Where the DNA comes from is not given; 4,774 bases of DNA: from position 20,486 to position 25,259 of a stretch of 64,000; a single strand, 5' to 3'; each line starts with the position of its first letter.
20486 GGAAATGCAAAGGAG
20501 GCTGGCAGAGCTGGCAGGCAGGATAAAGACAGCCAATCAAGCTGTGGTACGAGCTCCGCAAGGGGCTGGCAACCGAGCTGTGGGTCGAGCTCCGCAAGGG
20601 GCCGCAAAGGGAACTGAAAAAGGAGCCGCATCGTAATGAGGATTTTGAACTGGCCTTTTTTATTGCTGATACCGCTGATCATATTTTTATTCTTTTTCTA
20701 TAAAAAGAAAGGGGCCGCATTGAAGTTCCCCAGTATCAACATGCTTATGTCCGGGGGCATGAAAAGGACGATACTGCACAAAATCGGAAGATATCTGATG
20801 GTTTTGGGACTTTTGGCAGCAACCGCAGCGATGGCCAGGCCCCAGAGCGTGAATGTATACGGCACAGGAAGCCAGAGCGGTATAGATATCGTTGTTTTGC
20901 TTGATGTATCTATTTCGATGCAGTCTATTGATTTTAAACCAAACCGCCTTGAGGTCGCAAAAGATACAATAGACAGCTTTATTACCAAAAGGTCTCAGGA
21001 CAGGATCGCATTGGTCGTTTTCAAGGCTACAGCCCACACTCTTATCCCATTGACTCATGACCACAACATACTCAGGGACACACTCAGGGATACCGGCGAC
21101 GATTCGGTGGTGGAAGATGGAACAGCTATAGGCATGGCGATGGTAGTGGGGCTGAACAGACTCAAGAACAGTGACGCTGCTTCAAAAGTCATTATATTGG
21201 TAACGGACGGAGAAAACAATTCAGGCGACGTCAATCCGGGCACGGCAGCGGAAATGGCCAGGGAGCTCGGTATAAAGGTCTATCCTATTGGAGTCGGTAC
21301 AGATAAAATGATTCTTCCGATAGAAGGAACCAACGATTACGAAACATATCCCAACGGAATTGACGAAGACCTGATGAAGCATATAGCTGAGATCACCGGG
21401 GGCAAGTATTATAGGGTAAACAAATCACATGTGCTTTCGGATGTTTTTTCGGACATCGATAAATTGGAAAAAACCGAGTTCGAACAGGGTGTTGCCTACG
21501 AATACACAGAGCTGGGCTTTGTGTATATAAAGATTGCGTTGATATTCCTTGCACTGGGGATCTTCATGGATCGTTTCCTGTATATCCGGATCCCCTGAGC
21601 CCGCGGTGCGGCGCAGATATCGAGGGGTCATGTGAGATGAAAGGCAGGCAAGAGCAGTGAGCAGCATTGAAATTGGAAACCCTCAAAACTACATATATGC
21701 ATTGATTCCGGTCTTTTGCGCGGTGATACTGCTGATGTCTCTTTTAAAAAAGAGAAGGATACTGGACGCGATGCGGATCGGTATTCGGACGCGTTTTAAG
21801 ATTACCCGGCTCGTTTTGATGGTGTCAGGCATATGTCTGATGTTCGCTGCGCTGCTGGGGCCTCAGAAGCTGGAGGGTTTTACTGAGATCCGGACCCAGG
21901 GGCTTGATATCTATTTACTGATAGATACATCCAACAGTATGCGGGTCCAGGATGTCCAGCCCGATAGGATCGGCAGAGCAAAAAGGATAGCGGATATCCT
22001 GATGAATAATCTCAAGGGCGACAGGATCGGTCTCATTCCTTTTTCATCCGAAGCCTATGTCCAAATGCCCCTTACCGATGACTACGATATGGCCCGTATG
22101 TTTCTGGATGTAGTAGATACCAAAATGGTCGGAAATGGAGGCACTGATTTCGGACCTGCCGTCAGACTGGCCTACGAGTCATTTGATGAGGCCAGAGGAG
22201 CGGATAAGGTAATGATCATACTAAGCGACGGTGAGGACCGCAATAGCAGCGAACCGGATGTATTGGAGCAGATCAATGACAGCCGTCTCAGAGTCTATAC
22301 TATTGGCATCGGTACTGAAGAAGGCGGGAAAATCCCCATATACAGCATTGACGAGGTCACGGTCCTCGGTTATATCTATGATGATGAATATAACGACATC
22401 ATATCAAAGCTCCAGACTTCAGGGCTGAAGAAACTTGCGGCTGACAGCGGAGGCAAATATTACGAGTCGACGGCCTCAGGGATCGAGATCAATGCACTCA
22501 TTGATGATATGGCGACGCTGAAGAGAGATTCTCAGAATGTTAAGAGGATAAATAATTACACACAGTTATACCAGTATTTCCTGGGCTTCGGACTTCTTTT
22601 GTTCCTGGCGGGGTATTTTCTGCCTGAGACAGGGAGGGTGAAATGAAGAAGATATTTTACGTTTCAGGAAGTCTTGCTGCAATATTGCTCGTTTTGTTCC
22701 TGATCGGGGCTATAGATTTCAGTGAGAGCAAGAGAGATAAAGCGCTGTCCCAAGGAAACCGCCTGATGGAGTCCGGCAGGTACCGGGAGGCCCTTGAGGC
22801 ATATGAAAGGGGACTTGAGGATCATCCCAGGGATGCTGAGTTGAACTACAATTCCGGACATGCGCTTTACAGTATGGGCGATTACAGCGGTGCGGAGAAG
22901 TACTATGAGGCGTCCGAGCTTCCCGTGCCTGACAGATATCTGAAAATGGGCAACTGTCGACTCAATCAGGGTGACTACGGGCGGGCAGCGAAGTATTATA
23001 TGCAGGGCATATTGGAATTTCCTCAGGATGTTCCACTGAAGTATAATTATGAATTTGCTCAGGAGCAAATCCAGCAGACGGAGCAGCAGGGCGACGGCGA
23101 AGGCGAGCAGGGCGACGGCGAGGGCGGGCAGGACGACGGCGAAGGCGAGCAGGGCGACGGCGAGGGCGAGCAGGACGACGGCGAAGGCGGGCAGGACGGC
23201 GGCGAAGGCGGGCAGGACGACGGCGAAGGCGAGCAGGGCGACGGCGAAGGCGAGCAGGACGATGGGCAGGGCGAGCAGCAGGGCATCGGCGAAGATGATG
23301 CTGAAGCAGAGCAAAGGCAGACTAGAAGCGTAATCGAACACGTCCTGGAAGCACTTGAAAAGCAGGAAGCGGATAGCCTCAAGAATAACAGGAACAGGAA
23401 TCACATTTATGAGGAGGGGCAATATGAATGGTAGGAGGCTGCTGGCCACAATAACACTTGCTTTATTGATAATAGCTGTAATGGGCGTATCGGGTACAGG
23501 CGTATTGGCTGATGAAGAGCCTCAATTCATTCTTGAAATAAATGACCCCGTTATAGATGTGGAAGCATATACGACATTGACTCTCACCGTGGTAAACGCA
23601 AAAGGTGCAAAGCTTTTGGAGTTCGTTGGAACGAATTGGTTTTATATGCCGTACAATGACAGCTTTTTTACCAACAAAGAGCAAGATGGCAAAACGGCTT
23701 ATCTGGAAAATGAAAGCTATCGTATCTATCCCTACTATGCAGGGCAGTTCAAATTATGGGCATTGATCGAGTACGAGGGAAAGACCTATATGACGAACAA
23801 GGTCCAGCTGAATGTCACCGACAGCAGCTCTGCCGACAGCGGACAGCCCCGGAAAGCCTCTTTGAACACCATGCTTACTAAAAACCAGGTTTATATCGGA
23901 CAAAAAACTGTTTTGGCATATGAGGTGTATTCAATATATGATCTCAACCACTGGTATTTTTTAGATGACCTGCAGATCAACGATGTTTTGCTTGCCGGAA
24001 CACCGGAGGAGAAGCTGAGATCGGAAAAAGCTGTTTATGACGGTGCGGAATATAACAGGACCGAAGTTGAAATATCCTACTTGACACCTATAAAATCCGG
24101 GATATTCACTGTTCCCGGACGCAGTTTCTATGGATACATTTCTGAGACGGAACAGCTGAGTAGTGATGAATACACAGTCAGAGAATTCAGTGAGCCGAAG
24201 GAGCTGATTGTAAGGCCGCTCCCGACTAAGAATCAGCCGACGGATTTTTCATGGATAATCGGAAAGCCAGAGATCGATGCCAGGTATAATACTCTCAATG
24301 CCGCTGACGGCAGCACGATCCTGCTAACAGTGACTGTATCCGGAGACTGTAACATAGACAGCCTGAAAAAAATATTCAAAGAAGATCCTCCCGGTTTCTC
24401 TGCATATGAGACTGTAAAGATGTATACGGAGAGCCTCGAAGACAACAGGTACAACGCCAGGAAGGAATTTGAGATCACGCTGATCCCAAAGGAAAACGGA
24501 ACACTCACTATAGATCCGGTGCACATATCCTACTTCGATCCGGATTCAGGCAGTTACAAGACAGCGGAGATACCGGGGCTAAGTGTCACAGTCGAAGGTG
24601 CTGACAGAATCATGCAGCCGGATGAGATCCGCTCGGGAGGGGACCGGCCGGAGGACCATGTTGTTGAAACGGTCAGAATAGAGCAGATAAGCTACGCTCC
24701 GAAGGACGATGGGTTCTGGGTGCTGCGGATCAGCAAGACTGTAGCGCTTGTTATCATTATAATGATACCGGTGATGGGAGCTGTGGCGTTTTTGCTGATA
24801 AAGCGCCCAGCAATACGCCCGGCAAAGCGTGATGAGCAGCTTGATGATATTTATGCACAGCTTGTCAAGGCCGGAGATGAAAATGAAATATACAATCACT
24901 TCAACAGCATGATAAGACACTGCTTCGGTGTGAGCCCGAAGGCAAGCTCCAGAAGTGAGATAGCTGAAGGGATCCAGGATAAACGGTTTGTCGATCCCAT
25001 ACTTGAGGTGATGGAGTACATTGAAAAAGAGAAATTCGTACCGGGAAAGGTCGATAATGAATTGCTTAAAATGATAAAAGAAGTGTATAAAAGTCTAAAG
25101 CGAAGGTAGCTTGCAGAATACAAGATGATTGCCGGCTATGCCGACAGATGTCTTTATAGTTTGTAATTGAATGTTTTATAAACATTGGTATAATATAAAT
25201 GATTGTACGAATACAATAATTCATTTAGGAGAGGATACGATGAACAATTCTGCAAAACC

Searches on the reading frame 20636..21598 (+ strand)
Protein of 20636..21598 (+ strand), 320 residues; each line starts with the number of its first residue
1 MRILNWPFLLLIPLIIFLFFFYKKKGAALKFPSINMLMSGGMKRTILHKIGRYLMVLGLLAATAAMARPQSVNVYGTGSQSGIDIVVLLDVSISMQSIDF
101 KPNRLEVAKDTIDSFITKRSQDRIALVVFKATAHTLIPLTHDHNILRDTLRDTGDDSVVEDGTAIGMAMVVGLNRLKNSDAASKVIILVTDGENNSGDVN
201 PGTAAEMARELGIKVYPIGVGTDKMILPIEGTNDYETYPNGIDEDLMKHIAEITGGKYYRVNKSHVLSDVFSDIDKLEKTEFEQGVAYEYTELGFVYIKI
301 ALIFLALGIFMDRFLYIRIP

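Call 51: search_protein_families(library=pfam, proteins=[window:20636-21598:+], max_evalue=0.001)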
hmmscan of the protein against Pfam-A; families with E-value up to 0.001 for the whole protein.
window:20636-21598:+ (320 aa): 4 families
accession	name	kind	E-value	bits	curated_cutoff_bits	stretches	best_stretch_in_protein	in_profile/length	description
PF00092.34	VWA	-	2.6e-21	77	23.8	1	84-271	1-172/174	von Willebrand factor type A domain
PF13519.12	VWA_2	-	1.7e-19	70.8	27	1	85-193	1-107/107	von Willebrand factor type A domain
PF06707.17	DUF1194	-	0.00015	21.5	27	1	157-223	89-157/206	Protein of unknown function (DUF1194)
PF07584.16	BatA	-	0.00027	21.7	25.9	1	8-69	12-77/77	Aerotolerance regulator N-terminal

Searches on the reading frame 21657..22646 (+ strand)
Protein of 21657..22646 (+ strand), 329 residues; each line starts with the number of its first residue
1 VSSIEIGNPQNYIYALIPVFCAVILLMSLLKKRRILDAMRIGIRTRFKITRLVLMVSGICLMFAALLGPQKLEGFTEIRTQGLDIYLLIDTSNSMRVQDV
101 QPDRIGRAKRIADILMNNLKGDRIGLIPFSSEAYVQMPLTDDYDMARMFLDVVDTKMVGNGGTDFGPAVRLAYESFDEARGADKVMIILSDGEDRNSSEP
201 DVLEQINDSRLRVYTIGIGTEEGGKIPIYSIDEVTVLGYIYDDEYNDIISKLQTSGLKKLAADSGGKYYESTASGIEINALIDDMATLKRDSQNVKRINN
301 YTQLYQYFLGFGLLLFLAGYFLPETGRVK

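Call 51: search_protein_families(library=pfam, proteins=[window:21657-22646:+], max_evalue=0.001)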
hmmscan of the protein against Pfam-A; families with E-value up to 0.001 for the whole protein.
window:21657-22646:+ (329 aa): 3 families
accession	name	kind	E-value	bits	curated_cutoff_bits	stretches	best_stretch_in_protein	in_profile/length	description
PF13519.12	VWA_2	-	9.2e-20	71.7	27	1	86-193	2-107/107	von Willebrand factor type A domain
PF00092.34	VWA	-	4.6e-19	69.7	23.8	1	84-221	1-142/174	von Willebrand factor type A domain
PF13768.12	VWA_3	-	0.0008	19.9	27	0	85-220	3-135/155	von Willebrand factor type A domain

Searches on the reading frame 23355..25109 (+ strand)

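Call 51: search_protein_families(library=pfam, proteins=[window:23355-25109:+], max_evalue=0.001)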
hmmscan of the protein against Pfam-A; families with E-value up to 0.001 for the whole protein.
window:23355-25109:+ (584 aa): 1 family
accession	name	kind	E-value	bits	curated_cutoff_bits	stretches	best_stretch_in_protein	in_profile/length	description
PF13584.12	BatD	-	6.4e-14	52.8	24.1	1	319-406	11-88/92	BatD DUF11 like domain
